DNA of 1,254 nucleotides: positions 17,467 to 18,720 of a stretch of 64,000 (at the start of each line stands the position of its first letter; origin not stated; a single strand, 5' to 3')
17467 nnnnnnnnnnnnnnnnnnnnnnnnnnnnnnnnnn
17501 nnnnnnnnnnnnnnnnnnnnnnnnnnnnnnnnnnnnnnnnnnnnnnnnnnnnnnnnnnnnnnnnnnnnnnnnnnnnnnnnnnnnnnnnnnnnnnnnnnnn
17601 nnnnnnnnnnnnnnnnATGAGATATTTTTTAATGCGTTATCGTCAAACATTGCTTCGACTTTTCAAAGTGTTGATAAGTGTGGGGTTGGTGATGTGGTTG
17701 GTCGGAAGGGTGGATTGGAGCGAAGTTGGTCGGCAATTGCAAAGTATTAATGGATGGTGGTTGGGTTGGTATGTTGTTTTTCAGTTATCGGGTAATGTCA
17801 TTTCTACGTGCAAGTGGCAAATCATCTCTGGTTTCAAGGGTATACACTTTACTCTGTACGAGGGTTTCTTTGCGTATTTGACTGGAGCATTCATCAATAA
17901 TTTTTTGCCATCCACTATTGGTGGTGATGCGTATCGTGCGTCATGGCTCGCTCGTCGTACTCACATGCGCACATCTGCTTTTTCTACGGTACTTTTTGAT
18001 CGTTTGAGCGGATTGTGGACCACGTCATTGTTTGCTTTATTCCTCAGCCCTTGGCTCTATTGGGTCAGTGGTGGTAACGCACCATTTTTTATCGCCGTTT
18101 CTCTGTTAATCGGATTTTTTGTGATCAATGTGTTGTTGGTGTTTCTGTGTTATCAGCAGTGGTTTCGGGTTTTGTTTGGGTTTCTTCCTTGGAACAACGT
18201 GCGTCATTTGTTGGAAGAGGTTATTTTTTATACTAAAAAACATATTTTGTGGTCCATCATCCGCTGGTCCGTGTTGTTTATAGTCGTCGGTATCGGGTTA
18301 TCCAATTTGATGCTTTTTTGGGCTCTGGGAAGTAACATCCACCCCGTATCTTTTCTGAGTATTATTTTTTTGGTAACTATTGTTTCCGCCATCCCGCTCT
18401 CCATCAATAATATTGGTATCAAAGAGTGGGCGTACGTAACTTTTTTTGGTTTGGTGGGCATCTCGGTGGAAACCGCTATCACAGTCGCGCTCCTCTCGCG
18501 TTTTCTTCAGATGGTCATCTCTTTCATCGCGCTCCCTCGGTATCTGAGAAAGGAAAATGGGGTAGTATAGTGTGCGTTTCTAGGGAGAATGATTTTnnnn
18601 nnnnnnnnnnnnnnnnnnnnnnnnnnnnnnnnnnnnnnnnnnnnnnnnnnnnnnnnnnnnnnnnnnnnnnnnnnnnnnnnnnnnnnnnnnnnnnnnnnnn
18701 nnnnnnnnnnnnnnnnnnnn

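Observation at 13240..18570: Complete donor module for lipid-linked sugars placed immediately upstream of the GT-C array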

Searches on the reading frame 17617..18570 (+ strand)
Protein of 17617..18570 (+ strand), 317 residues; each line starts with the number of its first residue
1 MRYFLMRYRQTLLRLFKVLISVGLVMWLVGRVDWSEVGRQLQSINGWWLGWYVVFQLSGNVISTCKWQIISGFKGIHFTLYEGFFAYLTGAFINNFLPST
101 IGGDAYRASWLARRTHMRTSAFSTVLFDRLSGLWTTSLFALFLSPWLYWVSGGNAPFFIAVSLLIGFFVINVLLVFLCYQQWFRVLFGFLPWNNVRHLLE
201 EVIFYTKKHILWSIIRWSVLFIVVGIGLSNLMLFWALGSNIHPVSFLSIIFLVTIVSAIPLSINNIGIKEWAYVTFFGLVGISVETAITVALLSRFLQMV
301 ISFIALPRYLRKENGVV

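Call 4: search_protein_families(library=pfam, proteins=[window:17617-18570:+], max_evalue=0.01)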
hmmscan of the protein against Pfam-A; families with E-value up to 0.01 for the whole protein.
window:17617-18570:+ (317 aa): 1 family
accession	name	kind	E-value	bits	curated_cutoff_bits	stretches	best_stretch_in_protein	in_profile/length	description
PF03706.18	LPG_synthase_TM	-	2.3e-35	123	33.4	1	15-304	2-300/302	Lysylphosphatidylglycerol synthase TM region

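Call 7: search_protein_families(library=ncbifam, proteins=[window:17617-18570:+], max_evalue=0.001)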
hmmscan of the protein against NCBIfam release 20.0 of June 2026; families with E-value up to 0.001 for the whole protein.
window:17617-18570:+ (317 aa): 2 families
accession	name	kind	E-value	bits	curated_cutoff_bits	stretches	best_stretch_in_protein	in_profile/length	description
TIGR00374.1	TIGR00374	subfamily_domain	7.9e-18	64.9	43.2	2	20-173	3-156/323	flippase-like domain-containing protein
TIGR03476.1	HpnL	subfamily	2e-07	30.6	195.65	1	14-306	5-311/318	putative membrane protein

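Call 13: search_solved_structures(query=window:17617-18570:+, max_evalue=0.1, show_alignments=1)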
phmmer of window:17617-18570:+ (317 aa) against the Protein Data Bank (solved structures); distinct sequences matched with E-value up to 0.1: 0.

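Call 15: find_encoding_contigs(protein=window:17617-18570:+, flank=10000, max_places=6)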
Protein window:17617-18570:+ (317 aa): 2 contigs read that carry it; 2 places shown.
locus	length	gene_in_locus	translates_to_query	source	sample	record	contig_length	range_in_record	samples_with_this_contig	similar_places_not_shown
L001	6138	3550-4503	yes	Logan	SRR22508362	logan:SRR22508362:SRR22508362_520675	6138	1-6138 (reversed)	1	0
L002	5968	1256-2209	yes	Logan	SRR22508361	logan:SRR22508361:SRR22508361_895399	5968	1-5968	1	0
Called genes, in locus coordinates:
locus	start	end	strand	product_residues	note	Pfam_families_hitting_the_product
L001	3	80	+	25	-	?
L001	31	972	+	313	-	PF00535:Glycos_transf_2, PF10111:Glyco_tranf_2_2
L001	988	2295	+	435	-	PF03446:NAD_binding_2 (faint), PF03721:UDPG_MGDP_dh_N, PF00984:UDPG_MGDP_dh, PF03720:UDPG_MGDP_dh_C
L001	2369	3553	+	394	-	PF13439:Glyco_transf_4, PF13477:Glyco_trans_4_2 (weak), PF13579:Glyco_trans_4_4, PF20706:GT4-conflict, PF00534:Glycos_transf_1, PF13692:Glyco_trans_1_4, PF13524:Glyco_trans_1_2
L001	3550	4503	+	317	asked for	PF03706:LPG_synthase_TM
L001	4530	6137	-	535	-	?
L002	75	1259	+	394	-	PF13439:Glyco_transf_4, PF13477:Glyco_trans_4_2 (weak), PF13579:Glyco_trans_4_4, PF20706:GT4-conflict, PF00534:Glycos_transf_1, PF13692:Glyco_trans_1_4, PF13524:Glyco_trans_1_2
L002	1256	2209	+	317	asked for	PF03706:LPG_synthase_TM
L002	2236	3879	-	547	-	PF13231:PMT_2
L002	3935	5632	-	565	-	-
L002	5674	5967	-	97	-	?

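Call 36: find_homologous_proteins(query=window:17617-18570:+, max_evalue=0.00001)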
Query window:17617-18570:+ (317 aa): 457 proteins with E <= 0.00001 among 2972 candidates; the best 120 are listed.
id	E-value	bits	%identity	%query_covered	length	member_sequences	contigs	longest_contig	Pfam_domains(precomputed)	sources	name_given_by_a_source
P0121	2.6e-187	640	100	92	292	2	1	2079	PF03706.19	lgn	-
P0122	4.1e-111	390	61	97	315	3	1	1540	PF03706.19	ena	-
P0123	7.2e-111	389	61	97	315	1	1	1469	PF03706.19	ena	-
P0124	2.4e-110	387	61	97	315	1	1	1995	PF03706.19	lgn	-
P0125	3.0e-109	384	59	97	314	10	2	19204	PF03706.19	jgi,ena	-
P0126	1.7e-106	375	59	97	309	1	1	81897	PF03706.19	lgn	-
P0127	2.3e-106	374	58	97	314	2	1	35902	PF03706.19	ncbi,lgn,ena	-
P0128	5.0e-106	373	60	95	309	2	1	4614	PF03706.19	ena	-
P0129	6.0e-106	373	59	97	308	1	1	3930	PF03706.19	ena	-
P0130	1.2e-105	372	60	95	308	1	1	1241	PF03706.19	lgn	-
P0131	2.7e-105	371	58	97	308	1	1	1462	PF03706.19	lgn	-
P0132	2.8e-105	371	60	93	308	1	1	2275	PF03706.19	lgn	-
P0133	3.6e-105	370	61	93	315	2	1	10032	PF03706.19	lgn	-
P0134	3.8e-105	370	59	97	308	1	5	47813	PF03706.19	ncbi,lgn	-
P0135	6.2e-105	369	61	92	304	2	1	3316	PF03706.19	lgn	-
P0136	8.3e-105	369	57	97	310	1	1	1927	PF03706.19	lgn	-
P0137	1.0e-104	369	59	97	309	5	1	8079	PF03706.19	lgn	-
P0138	1.5e-104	368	59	94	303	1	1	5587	PF03706.19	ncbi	ncbi:MAG: lysylphosphatidylglycerol synthase transmembrane domain-containing protein, partial [Candi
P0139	2.7e-104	367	58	96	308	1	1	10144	PF03706.19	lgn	-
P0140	1.7e-103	365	60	94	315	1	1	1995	PF03706.19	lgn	-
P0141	2.1e-103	364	58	97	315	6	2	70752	PF03706.19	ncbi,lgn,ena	-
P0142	6.2e-103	363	58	97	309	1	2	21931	PF03706.19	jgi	jgi:glycosyltransferase 2 family protein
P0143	6.6e-103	363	55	97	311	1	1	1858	PF03706.19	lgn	-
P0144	9.8e-103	362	58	97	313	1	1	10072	PF03706.19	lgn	-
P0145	1.2e-102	362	58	97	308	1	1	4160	PF03706.19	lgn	-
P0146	2.0e-102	361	57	98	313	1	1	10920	PF03706.19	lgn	-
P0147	2.6e-102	361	57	97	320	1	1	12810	PF03706.19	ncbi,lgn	-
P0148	3.6e-102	360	58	97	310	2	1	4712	PF03706.19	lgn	-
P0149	8.7e-102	359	57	97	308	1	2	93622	PF03706.19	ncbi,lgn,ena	-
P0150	3.2e-101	357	55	97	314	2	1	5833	PF03706.19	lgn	-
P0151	4.0e-101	357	56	97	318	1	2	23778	PF03706.19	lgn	-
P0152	4.4e-101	357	57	97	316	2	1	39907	PF03706.19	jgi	jgi:uncharacterized protein (TIRG00374 family)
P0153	5.5e-101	356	58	97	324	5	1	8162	PF03706.19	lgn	-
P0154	5.5e-101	356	55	97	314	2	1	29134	PF03706.19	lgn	-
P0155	5.7e-101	356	56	97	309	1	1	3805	PF03706.19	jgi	jgi:uncharacterized protein (TIRG00374 family)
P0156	7.8e-101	356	58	89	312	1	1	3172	PF03706.19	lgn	-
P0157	9.3e-101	356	56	97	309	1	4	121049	PF03706.19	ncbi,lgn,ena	-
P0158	1.0e-100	356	57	97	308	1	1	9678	PF03706.19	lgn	-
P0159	1.2e-100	355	57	94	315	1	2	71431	PF03706.19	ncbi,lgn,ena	ncbi:MAG: lysylphosphatidylglycerol synthase transmembrane domain-containing protein [Patescibacteri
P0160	1.3e-100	355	57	97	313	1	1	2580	PF03706.19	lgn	-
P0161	1.3e-100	355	57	97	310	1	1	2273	PF03706.19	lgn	-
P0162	2.9e-100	354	58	97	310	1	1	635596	PF03706.19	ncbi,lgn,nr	ncbi:MAG: lysylphosphatidylglycerol synthase transmembrane domain-containing protein [Candidatus Mor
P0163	4.0e-100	354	57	97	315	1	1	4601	PF03706.19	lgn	-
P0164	4.3e-100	354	57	97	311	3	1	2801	PF03706.19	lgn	-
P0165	5.0e-100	353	58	95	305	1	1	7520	PF03706.19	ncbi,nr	ncbi:MAG: lysylphosphatidylglycerol synthase transmembrane domain-containing protein, partial [Candi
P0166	5.5e-100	353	58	97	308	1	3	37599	PF03706.19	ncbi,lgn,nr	ncbi:MAG: flippase-like domain-containing protein [Candidatus Moranbacteria bacterium]|nr:flippase-l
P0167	7.8e-100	353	56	97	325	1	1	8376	PF03706.19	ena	-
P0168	1.1e-99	352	55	97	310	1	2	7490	PF03706.19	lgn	-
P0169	1.1e-99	352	57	97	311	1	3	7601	PF03706.19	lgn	-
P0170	1.2e-99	352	57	97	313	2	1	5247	PF03706.19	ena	-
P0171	1.4e-99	352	58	97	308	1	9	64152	PF03706.19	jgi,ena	-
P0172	2.6e-99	351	57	97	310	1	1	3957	PF03706.19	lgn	-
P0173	2.8e-99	351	56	95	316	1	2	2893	PF03706.19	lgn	-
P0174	2.9e-99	351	56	97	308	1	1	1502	PF03706.19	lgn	-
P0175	3.5e-99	351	56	97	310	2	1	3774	PF03706.19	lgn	-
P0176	4.5e-99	350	56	95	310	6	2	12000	PF03706.19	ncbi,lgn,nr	ncbi:MAG: flippase-like domain-containing protein [Candidatus Moranbacteria bacterium]|nr:flippase-l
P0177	4.5e-99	350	56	97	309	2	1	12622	PF03706.19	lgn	-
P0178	4.6e-99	350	57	97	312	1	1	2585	PF03706.19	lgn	-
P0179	4.9e-99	350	55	97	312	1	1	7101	PF03706.19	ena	-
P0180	1.1e-98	349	53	97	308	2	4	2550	PF03706.19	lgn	-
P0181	1.1e-98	349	55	97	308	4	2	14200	PF03706.19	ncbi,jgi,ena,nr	ncbi:MAG: hypothetical protein AUK19_00260 [Candidatus Moranbacteria bacterium CG2_30_45_14]|nr:MAG:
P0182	2.0e-98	348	57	97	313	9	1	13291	PF03706.19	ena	-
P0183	2.9e-98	348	56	97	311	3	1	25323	PF03706.19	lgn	-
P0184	6.5e-98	346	55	97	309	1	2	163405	PF03706.19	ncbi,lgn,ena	-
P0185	9.4e-98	346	55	97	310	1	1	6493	PF03706.19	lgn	-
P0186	1.1e-97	346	56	97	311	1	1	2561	PF03706.19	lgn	-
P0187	1.1e-97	346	55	97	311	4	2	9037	PF03706.19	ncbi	-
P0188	1.1e-97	346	56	97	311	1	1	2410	PF03706.19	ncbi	-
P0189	1.4e-97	345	56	97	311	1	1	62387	PF03706.19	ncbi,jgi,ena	-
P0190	1.4e-97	345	55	97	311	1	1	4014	PF03706.19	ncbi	-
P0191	1.9e-97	345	55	97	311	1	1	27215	PF03706.19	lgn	-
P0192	2.1e-97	345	56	97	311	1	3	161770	PF03706.19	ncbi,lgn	-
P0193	2.2e-97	345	56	95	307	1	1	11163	PF03706.19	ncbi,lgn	-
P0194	2.3e-97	345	56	97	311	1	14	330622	PF03706.19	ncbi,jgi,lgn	jgi:uncharacterized protein (TIRG00374 family)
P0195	2.6e-97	344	57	97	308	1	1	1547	PF03706.19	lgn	-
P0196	2.7e-97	344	54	97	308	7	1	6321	PF03706.19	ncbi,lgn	-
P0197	2.8e-97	344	56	97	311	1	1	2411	PF03706.19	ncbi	-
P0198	3.1e-97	344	55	97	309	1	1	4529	PF03706.19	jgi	-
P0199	3.1e-97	344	55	97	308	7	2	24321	PF03706.19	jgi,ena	-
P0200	3.9e-97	344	56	97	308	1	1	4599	PF03706.19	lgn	-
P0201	4.8e-97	344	56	97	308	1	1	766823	PF03706.19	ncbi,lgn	ncbi:MAG: lysylphosphatidylglycerol synthase transmembrane domain-containing protein [Candidatus Mor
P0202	5.0e-97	343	55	97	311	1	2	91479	PF03706.19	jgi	jgi:uncharacterized protein (TIRG00374 family)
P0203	5.0e-97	343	55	97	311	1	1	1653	PF03706.19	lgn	-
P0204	5.9e-97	343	53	97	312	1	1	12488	PF03706.19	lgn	-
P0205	6.5e-97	343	53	97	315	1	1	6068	PF03706.19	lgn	-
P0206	8.5e-97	343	55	97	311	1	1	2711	PF03706.19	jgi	jgi:uncharacterized protein (TIRG00374 family)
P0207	8.6e-97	343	55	97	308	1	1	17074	PF03706.19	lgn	-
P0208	8.8e-97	343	55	97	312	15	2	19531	PF03706.19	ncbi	-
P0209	1.1e-96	342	53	97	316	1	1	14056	PF03706.19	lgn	-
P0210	1.1e-96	342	55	97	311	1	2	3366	PF03706.19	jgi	jgi:uncharacterized protein (TIRG00374 family)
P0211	1.4e-96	342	53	95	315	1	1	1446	PF03706.19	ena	-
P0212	1.6e-96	342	56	97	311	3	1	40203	PF03706.19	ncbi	-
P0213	1.9e-96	342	53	97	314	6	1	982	PF03706.19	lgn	-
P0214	1.9e-96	342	54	97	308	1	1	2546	PF03706.19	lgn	-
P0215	2.8e-96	341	54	97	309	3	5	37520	PF03706.19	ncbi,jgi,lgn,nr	ncbi:MAG: flippase-like domain-containing protein [Candidatus Moranbacteria bacterium]|jgi:uncharact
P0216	3.9e-96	341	54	97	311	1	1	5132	PF03706.19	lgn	-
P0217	6.6e-96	340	54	97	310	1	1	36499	PF03706.19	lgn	-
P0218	7.7e-96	340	54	97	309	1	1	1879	PF03706.19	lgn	-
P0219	8.5e-96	339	55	97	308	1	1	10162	PF03706.19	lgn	-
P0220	1.2e-95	339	54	96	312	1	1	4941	PF03706.19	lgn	-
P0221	1.5e-95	339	56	97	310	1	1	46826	PF03706.19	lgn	-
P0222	1.6e-95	339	54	97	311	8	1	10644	PF03706.19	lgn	-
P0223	2.3e-95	338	55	97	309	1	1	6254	PF03706.19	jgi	-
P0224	2.6e-95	338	54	97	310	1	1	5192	PF03706.19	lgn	-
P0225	2.8e-95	338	54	97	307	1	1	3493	PF03706.19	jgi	jgi:uncharacterized protein (TIRG00374 family)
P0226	3.8e-95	337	55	97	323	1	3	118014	PF03706.19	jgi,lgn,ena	-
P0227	6.5e-95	337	54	95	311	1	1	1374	PF03706.19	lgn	-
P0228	7.0e-95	336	52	97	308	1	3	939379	PF03706.19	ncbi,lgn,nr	ncbi:MAG: lysylphosphatidylglycerol synthase transmembrane domain-containing protein [Candidatus Mor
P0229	1.2e-94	336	53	97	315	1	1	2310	PF03706.19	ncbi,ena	-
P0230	1.3e-94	336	54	97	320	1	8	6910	PF03706.19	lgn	-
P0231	1.6e-94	335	53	97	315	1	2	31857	PF03706.19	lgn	-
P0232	2.0e-94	335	56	97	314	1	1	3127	PF03706.19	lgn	-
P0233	2.1e-94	335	55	94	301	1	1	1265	PF03706.19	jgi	jgi:uncharacterized protein (TIRG00374 family)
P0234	3.3e-94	334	54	97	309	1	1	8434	PF03706.19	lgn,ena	-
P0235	3.5e-94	334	55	95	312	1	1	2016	PF03706.19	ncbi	-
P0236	3.1e-93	331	53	97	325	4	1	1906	PF03706.19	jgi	-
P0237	3.8e-93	331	53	97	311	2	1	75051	PF03706.19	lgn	-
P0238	4.6e-93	330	54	96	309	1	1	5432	PF03706.19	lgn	-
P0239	4.7e-92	327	53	97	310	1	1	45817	PF03706.19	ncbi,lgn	-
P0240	3.1e-91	324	51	97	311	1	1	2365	PF03706.19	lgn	-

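Call 42: predict_structure(alignment_id=A1)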
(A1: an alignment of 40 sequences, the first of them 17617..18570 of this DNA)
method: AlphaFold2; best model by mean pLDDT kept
length: 317 residues; sequences in the alignment: 40
mean_pLDDT: 89.5   pTM: 0.85
mean pLDDT of the five models: 89.5, 89.2, 87.9, 86.4, 82.0
residues with pLDDT >= 90: 196; 70-90: 105; 50-70: 13; < 50: 3
segments of 3 or more residues with pLDDT < 50: none
pLDDT, mean of each block of 10 residues (from residue 1): 86 87 87 93 96 97 96 94 93 79 90 90 92 93 90 89 92 88 88 88 89 96 97 96 95 87 68 93 94 92 82 59
secondary structure, 60 per line:
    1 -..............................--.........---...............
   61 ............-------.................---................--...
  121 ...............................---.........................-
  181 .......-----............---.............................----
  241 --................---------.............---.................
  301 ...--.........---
elements in order: H2-31 H34-42 H46-72 H80-96 H100-115 H118-151 H155-179 H181-187 H193-204 H208-236 H243-258 H268-280 H284-303 H306-314

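Call 44: fold_search(model_id=the predicted structure, library=pdb)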
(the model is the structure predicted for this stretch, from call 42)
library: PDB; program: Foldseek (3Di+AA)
matches with E <= 10: 113; with E <= 0.001: 0
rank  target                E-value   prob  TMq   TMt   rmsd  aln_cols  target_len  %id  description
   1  7f47                  8.3e-03  1.00  0.66  0.27   5.0       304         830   12  Cryo-EM structure of Rhizobium etli MprF (released 2022-06-22)
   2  7duw_A                1.1e-02  1.00  0.64  0.27   8.3       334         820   12  Cryo-EM structure of the multiple peptide resistance factor (MprF) loaded with two lysyl-phosphatidylglycerol molecule (released 2021-04-21)
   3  9j8q_A                1.5e-02  1.00  0.64  0.28   6.1       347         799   14  MprF from Pseudomonas aeruginosa in GDN micelle, C2 symmetry (released 2025-09-03)
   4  6lvf_A                2.0e-02  1.00  0.65  0.29   5.4       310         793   12  Cryo-EM structure of the multiple peptide resistance factor (MprF) loaded with one lysyl-phosphatidylglycerol molecule (released 2021-02-03)
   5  9goe_A                2.0e-02  1.00  0.64  0.28   5.8       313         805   15  Cryo-EM structure of the multiple peptide resistance factor (MprF) from Pseudomonas aeruginosa bound to a synthetic na (released 2025-03-12)
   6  9j8s_A                2.3e-02  1.00  0.59  0.26   6.5       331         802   15  MprF from Pseudomonas aeruginosa in nanodisc, C2 symmetry (released 2025-09-03)
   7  5xat_C                1.4e-01  0.35  0.22  0.18  19.9       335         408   13  Structural insights into the elevator-like mechanism of the sodium/citrate symporter CitS (released 2017-06-14)
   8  5x9r_B                1.5e-01  0.23  0.19  0.16  20.5       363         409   11  Structural insights into the elevator-like mechanism of the sodium/citrate symporter CitS (released 2017-06-14)
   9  7m33_C                2.2e-01  0.09  0.11  0.07  25.3       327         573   13  The structure of Bacillus subtilis BmrCD in the inward-facing conformation bound to Hoechst-33342 and ATP (released 2022-01-05)
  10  7b4l_A                2.8e-01  0.15  0.19  0.15  21.3       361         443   14  CryoEM structure of the human sodium proton exchanger NHA2 (released 2022-01-12)
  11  5xat_B                3.2e-01  0.12  0.15  0.13  19.2       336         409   12  Structural insights into the elevator-like mechanism of the sodium/citrate symporter CitS (released 2017-06-14)
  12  5xas_A                3.4e-01  0.16  0.19  0.16  20.5       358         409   12  Structural insights into the elevator-like mechanism of the sodium/citrate symporter CitS (released 2017-06-14)
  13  5xat_A                5.0e-01  0.21  0.23  0.19  19.9       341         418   12  Structural insights into the elevator-like mechanism of the sodium/citrate symporter CitS (released 2017-06-14)
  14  5xar_B                5.5e-01  0.30  0.28  0.23  24.8       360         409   10  Structural insights into the elevator-like mechanism of the sodium/citrate symporter CitS (released 2017-06-14)
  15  5xat_D                6.6e-01  0.28  0.28  0.23  18.2       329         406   11  Structural insights into the elevator-like mechanism of the sodium/citrate symporter CitS (released 2017-06-14)
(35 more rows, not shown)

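Call 61: search_protein_representatives(alignment_id=A1)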
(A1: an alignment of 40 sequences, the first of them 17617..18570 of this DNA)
Query: 40 sequences, 310 profile positions. Proteins with E-value up to 0.001 (for the whole library): 18617; up to 1e-10: 7763; up to 1e-30: 110. The best 150 are listed.
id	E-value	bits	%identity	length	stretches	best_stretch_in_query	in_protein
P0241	2.0e-116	405.1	-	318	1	2-308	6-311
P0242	1.8e-87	310.0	-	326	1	2-307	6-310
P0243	8.1e-87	307.8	-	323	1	8-309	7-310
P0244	9.3e-86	304.4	-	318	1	5-308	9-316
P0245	7.5e-83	294.8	-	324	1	1-308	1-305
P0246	6.2e-77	275.4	-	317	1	2-308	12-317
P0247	1.8e-76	273.9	-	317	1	7-301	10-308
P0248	2.0e-76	273.7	-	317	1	2-309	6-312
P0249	2.8e-76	273.2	-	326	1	1-307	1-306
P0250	5.1e-74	265.8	-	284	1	40-304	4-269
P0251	3.1e-73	263.2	-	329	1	3-307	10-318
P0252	1.7e-72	260.8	-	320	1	5-307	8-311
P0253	2.3e-70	253.8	-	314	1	2-308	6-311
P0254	2.8e-70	253.5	-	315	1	5-308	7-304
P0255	8.2e-70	252.0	-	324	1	1-308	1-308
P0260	1.5e-67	244.6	-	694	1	4-309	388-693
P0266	6.4e-64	232.6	-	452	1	7-308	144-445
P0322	8.0e-33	130.5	-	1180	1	3-281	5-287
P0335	1.2e-31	126.6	-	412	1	8-304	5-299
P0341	3.1e-31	125.3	-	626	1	2-297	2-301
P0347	5.6e-31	124.4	-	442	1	8-293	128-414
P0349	9.7e-31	123.6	-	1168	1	1-286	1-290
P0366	5.6e-30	121.1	-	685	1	4-297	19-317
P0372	7.1e-30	120.8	-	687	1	9-302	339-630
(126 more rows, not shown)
